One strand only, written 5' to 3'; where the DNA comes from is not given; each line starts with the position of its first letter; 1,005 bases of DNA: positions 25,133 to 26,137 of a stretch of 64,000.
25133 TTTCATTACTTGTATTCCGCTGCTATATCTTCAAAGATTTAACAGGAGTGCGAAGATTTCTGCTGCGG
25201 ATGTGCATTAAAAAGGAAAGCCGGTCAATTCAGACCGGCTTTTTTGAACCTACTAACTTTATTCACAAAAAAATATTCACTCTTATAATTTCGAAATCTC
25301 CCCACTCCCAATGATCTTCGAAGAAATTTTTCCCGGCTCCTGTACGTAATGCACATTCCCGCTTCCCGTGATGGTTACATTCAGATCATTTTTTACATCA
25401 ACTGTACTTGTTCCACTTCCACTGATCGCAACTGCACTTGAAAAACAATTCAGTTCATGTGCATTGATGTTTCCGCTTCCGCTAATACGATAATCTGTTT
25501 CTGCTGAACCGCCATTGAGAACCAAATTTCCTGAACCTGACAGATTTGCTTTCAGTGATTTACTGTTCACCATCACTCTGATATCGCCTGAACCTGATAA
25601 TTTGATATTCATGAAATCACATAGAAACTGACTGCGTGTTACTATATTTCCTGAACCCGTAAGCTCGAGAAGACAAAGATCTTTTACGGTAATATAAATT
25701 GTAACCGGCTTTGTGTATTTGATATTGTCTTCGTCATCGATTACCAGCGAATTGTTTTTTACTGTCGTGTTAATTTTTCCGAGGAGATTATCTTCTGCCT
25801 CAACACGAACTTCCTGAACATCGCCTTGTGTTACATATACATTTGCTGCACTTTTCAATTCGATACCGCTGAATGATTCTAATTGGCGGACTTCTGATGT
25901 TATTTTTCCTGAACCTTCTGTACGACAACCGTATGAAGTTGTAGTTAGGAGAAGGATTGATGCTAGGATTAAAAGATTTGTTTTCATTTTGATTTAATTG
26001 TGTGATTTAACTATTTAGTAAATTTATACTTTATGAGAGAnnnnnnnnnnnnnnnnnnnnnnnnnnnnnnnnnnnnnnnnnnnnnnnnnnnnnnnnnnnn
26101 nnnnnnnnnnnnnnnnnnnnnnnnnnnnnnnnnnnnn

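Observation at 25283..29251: Four-gene envelope module: ECF sigma, anti-sigma, GIN-beta-helix fused to OM beta-barrel, GIN lipoprotein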

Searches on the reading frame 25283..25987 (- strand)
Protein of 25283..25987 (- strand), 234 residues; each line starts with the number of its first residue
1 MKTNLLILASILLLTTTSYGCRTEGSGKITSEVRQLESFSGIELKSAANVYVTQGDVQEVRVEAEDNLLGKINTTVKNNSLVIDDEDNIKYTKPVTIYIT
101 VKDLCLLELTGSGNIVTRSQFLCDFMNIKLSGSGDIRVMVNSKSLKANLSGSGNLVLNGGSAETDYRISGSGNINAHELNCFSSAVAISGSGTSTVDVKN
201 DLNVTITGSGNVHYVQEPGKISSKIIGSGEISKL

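Call 3: search_protein_families(library=pfam, proteins=[window:25283-25987:-], max_evalue=0.1)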
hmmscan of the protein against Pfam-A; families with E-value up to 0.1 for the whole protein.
window:25283-25987:- (234 aa): 2 families
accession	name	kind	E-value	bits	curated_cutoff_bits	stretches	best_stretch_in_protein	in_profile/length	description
PF10988.14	DUF2807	-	4.5e-45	154.1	24.2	1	39-218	2-181/181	Putative auto-transporter adhesin, head GIN domain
PF03212.20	Pertactin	-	0.0079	16.6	22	1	87-170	9-95/121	Pertactin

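Call 4: search_protein_families(library=ncbifam, proteins=[window:25283-25987:-], max_evalue=0.1)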
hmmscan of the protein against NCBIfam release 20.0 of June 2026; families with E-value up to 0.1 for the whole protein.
window:25283-25987:- (234 aa): 0 families
